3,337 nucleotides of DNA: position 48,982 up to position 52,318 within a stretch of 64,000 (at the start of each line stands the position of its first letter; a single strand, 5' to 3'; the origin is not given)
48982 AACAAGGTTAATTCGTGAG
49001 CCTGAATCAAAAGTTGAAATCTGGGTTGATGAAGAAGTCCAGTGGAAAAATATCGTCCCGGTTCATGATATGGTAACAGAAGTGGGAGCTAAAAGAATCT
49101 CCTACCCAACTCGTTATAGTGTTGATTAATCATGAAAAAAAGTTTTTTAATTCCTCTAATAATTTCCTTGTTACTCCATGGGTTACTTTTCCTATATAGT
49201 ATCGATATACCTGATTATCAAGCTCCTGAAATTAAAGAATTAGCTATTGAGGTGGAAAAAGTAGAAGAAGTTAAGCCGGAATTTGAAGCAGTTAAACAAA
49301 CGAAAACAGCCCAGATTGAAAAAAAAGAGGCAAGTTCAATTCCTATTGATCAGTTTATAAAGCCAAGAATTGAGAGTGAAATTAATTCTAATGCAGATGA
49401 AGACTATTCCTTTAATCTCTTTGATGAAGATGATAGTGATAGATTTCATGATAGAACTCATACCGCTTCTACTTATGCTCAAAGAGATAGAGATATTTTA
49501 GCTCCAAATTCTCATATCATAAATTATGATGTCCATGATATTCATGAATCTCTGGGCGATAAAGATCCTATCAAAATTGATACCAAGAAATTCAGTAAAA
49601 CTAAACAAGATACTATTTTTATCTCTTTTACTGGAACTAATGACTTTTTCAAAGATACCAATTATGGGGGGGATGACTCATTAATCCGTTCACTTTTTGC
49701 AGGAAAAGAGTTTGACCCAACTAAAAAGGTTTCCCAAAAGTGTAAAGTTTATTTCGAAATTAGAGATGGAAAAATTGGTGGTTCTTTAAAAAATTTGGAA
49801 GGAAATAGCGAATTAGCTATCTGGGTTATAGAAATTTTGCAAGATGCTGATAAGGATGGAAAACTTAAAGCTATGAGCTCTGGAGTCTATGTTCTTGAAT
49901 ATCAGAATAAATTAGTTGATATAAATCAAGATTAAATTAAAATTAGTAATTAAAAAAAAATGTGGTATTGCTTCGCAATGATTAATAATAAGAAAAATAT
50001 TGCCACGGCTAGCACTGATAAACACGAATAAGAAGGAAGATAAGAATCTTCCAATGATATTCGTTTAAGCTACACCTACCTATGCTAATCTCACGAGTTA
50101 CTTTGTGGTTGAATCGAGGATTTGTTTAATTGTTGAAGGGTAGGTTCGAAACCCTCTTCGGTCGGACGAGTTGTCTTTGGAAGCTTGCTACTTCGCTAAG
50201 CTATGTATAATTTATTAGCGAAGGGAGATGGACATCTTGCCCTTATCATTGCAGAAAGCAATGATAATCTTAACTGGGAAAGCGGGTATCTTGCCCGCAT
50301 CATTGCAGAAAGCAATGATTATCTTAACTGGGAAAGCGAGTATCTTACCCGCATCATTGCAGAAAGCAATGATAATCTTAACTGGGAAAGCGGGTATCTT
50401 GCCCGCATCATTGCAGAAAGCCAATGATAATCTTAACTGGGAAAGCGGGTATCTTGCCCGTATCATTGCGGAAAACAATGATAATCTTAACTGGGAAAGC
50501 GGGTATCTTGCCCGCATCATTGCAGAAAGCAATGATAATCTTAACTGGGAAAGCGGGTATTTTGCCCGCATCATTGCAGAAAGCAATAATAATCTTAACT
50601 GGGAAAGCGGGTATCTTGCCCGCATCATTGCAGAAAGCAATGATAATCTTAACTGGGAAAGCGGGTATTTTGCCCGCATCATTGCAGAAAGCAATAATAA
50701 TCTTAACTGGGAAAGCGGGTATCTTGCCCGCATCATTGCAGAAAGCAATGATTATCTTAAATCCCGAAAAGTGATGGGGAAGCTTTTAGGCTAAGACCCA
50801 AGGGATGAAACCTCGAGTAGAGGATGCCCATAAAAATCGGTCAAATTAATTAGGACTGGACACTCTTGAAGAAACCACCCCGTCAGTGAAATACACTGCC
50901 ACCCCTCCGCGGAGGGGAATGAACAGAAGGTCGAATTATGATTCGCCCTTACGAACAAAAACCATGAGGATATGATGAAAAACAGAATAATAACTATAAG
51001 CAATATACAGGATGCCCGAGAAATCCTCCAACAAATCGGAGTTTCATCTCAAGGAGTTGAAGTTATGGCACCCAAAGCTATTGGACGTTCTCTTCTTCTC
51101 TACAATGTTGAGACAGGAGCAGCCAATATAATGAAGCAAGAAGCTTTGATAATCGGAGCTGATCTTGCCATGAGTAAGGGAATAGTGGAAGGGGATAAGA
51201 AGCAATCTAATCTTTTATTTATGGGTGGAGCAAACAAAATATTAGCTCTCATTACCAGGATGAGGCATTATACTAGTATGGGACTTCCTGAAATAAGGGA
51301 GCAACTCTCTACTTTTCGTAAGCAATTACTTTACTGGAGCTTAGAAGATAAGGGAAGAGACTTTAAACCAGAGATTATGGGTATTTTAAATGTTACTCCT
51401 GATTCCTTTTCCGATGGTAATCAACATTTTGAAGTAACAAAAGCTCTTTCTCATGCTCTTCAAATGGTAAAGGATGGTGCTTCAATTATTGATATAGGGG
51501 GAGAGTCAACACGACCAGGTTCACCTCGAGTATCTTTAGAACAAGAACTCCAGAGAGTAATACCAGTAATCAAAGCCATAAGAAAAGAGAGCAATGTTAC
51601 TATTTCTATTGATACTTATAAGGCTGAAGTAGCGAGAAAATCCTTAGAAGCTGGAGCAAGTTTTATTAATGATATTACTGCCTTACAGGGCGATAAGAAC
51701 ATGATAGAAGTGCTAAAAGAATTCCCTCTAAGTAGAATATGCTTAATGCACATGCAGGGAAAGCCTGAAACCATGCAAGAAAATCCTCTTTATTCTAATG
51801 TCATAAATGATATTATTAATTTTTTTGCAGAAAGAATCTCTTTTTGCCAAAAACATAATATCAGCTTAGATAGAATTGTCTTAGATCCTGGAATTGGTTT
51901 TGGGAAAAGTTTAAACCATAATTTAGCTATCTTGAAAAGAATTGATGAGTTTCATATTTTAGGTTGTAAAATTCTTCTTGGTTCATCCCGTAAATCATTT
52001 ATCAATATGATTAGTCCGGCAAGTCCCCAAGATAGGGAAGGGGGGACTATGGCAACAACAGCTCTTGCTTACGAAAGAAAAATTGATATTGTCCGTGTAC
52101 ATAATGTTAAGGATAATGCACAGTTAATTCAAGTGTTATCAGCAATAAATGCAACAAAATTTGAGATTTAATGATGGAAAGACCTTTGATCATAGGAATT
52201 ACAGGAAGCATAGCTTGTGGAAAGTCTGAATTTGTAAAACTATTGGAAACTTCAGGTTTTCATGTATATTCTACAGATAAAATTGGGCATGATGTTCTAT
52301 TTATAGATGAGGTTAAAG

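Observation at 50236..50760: Ten-unit tandem array of a 54-bp dyad-symmetric unit in a 1-kb gene-free island upstream of folP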

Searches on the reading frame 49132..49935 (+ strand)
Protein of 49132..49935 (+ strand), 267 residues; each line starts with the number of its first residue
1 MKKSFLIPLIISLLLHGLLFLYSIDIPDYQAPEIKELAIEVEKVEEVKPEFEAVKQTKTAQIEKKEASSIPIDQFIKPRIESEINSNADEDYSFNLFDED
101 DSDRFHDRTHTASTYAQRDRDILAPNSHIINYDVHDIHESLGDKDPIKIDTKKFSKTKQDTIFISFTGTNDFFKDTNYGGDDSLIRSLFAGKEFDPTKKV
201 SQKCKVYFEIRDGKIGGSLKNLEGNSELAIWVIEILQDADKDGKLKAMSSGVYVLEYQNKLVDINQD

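Call 15: find_encoding_contigs(protein=window:49132-49935:+, flank=6000, max_places=10)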
Protein window:49132-49935:+ (267 aa): no gene with exactly this product is on record in the collection.

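Call 71: search_protein_families(library=pfam, proteins=[window:49132-49932:+], max_evalue=0.1)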
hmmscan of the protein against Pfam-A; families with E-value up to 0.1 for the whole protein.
window:49132-49932:+ (267 aa): 0 families

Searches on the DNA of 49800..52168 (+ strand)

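Call 5: search_rna_families(source=window, start=49800, end=51100, threshold=evalue, max_evalue=10, show_alignments=3)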
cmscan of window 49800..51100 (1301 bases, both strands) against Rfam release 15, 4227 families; matches with E-value up to 10: 2.
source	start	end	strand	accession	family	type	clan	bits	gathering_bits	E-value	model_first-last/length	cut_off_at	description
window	50966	51028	+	RF00331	snoZ169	Gene; snRNA; snoRNA; CD-box;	-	17.6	55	8.3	1-69/69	no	Small nucleolar RNA Z169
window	50968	50985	+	RF01133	sR3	Gene; snRNA; snoRNA; CD-box;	-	10.6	41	8.7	1-55/55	no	Small nucleolar RNA sR3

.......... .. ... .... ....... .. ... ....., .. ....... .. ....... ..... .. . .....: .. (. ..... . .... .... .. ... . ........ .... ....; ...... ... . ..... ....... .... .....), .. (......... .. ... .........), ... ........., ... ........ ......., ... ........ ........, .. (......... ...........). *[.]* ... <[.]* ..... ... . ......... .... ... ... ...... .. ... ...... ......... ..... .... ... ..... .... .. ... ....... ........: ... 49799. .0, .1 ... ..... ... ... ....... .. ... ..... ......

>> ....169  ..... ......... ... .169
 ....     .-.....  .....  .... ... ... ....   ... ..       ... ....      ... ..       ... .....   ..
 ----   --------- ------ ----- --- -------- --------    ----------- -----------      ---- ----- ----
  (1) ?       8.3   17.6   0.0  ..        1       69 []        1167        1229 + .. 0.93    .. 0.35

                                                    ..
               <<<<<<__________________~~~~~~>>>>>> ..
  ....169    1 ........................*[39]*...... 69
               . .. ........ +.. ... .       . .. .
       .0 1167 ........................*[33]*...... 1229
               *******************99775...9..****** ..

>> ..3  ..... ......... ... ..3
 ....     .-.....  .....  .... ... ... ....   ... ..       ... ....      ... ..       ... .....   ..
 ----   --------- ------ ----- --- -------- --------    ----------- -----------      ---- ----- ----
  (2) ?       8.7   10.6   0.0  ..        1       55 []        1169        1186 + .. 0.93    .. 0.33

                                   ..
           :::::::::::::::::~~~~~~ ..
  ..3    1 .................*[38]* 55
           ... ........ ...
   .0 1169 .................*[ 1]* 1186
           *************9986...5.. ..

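Call 19: search_dna_similar(query=window:49936-50971:+, collection=plasmids, mode=distant, max_evalue=0.001)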
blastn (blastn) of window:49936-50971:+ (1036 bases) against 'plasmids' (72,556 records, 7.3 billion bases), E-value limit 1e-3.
No match.

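Call 20: search_dna_similar(query=window:49936-50971:+, collection=phages, mode=distant, max_evalue=0.001)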
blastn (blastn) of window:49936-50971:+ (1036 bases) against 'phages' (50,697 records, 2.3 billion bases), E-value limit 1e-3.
No match.

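Call 46: search_rna_families(sources=[L054, L053, L056, L057], threshold=gathering)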
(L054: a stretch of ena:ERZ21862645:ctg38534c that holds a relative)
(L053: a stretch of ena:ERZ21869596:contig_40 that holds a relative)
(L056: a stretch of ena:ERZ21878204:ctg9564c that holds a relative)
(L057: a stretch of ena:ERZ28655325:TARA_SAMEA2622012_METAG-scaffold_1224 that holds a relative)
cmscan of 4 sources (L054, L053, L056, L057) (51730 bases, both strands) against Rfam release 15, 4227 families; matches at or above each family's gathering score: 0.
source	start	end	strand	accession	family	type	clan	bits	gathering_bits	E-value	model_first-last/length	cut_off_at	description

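Call 57: build_rna_model(alignment_id=A3, structure=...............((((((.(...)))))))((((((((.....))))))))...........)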
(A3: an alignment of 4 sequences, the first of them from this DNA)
Model R1 built from alignment A3 (4 sequences, 65 columns); structure: as given.
model positions 62; base pairs 15; branch points 1; effective number of sequences 3.14; information 0.902 bits per position. Calibrated on 0.2 Mb of random sequence (short: E-values are rough).
structure used (alignment columns):
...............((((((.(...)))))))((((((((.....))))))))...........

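Call 58: search_with_rna_model(model_id=R1, sources=[window, L053, L054, L055, L056, L057, L060, L061, L062, L063], max_evalue=5)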
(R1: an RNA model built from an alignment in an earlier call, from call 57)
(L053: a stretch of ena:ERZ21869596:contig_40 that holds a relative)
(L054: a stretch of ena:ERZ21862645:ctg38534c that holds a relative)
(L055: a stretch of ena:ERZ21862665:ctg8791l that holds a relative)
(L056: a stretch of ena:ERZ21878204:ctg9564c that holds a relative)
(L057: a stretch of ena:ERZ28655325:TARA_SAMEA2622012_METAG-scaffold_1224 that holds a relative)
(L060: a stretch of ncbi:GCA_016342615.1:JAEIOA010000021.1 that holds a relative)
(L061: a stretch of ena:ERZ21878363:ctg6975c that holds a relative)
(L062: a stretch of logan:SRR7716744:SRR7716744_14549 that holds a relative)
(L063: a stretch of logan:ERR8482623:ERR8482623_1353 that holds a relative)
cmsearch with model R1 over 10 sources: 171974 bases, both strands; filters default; matches with E-value up to 5: 34.
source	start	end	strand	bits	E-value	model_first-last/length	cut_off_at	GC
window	50484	50546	+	82.8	2.1e-17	1-62/62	no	0.41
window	50592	50654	+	82.8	2.1e-17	1-62/62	no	0.41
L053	5671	5733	+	82.8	2.1e-17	1-62/62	no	0.41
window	50700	50762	+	79.1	1.6e-16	1-62/62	no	0.4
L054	4893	4954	+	78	3.1e-16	1-62/62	no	0.44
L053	5290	5352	+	77.8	3.4e-16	1-62/62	no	0.41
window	50321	50383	+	76.6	6.8e-16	1-62/62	no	0.38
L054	4715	4776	+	76.3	8e-16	1-62/62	no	0.45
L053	5128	5190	+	76.1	9.2e-16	1-62/62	no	0.37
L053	5398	5461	+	74.8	1.9e-15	1-62/62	no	0.42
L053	5019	5082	+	74.2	2.6e-15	1-62/62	no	0.42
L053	5562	5625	+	74.2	2.6e-15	1-62/62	no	0.42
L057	7958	8018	+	73.6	3.7e-15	1-62/62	no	0.43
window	54319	54381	+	73.5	4e-15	1-62/62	no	0.43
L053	9345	9407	+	73.5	4e-15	1-62/62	no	0.43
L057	1316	1378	-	64.1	7.7e-13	1-62/62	no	0.46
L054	5837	5921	-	36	6.2e-06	1-62/62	no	0.45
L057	2880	2921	+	28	0.00055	1-62/62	no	0.52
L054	8937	8979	+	25.7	0.002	1-62/62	no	0.42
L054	9962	10004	+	25.7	0.002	1-62/62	no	0.42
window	8182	8223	+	24.8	0.0034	1-62/62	no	0.33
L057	7972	8076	-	24.7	0.0036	1-62/62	no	0.48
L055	9776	9863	-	23.1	0.0091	1-62/62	no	0.52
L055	10137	10224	-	23.1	0.0091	1-62/62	no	0.52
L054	9806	9853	-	17.1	0.26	1-62/62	no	0.44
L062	8832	8856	+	16.2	0.44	1-62/62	no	0.28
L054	10319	10365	-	15.5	0.68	1-62/62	no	0.47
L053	1585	1640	+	12.5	3.5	1-62/62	no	0.21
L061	2282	2330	-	12.2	4.2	1-62/62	no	0.53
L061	2201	2257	-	12.2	4.3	1-62/62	no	0.53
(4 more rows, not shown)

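Call 59: search_with_rna_model(model_id=R1, sources=[L057, L055], max_evalue=0.05, show_alignments=6)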
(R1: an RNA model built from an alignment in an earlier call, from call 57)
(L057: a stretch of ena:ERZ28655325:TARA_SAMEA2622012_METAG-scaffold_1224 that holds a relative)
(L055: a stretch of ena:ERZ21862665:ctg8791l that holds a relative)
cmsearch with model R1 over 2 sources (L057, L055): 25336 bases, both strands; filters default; matches with E-value up to 0.05: 6.
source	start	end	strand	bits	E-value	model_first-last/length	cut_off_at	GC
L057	7958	8018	+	73.6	5.4e-16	1-62/62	no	0.43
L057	1316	1378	-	64.1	1.1e-13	1-62/62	no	0.46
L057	2880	2921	+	28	8.1e-05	1-62/62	no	0.52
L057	7972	8076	-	24.7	0.00053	1-62/62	no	0.48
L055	9776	9863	-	23.1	0.0013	1-62/62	no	0.52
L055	10137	10224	-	23.1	0.0013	1-62/62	no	0.52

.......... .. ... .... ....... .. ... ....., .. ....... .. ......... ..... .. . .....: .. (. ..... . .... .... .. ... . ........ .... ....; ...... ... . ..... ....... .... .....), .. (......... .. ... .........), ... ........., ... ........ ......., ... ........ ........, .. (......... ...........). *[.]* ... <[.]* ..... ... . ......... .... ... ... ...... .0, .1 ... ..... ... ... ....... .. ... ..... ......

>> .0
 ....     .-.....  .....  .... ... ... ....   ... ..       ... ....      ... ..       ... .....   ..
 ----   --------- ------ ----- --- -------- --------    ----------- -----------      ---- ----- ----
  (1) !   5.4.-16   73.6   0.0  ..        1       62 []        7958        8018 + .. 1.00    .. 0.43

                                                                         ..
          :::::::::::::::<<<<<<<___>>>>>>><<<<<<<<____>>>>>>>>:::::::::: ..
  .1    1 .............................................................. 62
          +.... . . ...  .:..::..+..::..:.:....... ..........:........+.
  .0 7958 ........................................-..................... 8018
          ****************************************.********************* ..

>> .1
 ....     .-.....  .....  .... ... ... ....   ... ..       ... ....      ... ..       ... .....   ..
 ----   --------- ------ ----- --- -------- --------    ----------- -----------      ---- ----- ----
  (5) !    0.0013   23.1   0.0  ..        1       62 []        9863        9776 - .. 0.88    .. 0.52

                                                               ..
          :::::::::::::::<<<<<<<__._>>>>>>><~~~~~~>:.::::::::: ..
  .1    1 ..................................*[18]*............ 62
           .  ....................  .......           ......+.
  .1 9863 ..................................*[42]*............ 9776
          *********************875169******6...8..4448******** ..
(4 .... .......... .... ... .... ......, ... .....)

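Call 89: search_with_rna_model(model_id=R1, sources=[window, L053, L054, L057], max_evalue=1e-8, make_alignment=true)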
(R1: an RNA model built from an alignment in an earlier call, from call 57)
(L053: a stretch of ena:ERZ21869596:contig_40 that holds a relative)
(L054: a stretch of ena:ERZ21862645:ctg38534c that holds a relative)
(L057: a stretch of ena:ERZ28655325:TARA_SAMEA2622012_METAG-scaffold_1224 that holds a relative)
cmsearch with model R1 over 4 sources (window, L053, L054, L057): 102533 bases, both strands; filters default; matches with E-value up to 1e-8: 17.
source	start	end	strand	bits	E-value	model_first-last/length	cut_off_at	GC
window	50484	50546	+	82.8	1.2e-17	1-62/62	no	0.41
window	50592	50654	+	82.8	1.2e-17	1-62/62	no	0.41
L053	5671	5733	+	82.8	1.2e-17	1-62/62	no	0.41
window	50700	50762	+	79.1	9.8e-17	1-62/62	no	0.4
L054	4893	4954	+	78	1.9e-16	1-62/62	no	0.44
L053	5290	5352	+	77.8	2e-16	1-62/62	no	0.41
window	50321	50383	+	76.6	4.1e-16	1-62/62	no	0.38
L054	4715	4776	+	76.3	4.8e-16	1-62/62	no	0.45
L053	5128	5190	+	76.1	5.5e-16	1-62/62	no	0.37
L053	5398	5461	+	74.8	1.1e-15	1-62/62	no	0.42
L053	5019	5082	+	74.2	1.6e-15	1-62/62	no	0.42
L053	5562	5625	+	74.2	1.6e-15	1-62/62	no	0.42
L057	7958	8018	+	73.6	2.2e-15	1-62/62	no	0.43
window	54319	54381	+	73.5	2.4e-15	1-62/62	no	0.43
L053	9345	9407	+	73.5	2.4e-15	1-62/62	no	0.43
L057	1316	1378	-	64.1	4.6e-13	1-62/62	no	0.46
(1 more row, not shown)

Alignment A4: 17 matches aligned to the model, 67 columns, each read 5' to 3' on its own strand. Consensus structure (alignment columns), stored with it:
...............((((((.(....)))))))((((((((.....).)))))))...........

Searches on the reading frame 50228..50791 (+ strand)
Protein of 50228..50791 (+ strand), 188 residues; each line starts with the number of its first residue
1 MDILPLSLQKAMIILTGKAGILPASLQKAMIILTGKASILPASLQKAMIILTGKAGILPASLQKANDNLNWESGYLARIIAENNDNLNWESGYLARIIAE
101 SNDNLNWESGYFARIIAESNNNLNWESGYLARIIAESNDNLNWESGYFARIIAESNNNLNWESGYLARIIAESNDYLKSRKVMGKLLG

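Call 14: find_homologous_proteins(query=window:50228-50791:+, max_evalue=0.01)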
Query window:50228-50791:+: 8000 candidates shared short words with the query, none scored E <= 0.01.

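Call 71: search_protein_families(library=pfam, proteins=[window:50228-50791:+], max_evalue=0.1)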
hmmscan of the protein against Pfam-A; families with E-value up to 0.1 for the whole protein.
window:50228-50791:+ (188 aa): 5 families
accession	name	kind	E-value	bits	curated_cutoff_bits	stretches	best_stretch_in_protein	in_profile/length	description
PF18359.7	Tudor_5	-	0.00015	21.9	31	0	95-124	5-33/53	Histone methyltransferase Tudor domain 1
PF15454.11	LAMTOR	-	0.015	16.4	25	0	106-141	15-54/75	Late endosomal/lysosomal adaptor and MAPK and MTOR activator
PF09105.16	SelB-wing_1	-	0.019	15.1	25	0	76-90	7-21/59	Elongation factor SelB, winged helix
PF24849.1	DUF7724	-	0.063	13.8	27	0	59-93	26-59/88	Domain of unknown function (DUF7724)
PF03064.21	U79_P34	-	0.083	13.2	27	0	142-186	28-72/134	HSV U79 / HCMV P34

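Call 77: list_cluster_members(proteins=[L053:4980-5447:+, L053:5556-5816:+, window:50228-50791:+])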
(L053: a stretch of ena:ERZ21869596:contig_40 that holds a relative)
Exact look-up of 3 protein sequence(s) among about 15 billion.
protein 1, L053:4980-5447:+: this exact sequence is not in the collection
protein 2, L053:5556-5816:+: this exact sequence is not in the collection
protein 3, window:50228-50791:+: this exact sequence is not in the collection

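Call 85: search_protein_representatives(protein=window:50228-50791:+)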
Query: 188 residues. Proteins with E-value up to 0.001 (for the whole library): 29; up to 1e-10: 5; up to 1e-30: 0. The best 29 are listed.
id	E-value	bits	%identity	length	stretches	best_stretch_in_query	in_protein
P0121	3.3e-17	79.0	41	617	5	7-69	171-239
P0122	4.4e-17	78.6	25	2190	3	51-171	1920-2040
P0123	6.0e-15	71.7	24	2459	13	16-79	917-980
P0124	1.8e-11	60.4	29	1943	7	69-174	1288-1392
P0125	2.5e-11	59.9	19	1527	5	61-165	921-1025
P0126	3.4e-10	56.2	29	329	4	8-63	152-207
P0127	3.2e-08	49.7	22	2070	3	85-147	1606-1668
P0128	3.4e-08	49.7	30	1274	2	68-166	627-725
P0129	1.9e-07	47.2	34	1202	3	70-171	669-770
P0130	2.4e-07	46.9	28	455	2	5-143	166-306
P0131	6.9e-07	45.4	36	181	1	61-148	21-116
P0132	1.7e-06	44.1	36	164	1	75-173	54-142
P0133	3.6e-06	43.1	30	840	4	68-178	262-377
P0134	2.0e-05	40.7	29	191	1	70-173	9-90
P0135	2.7e-05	40.2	27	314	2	60-180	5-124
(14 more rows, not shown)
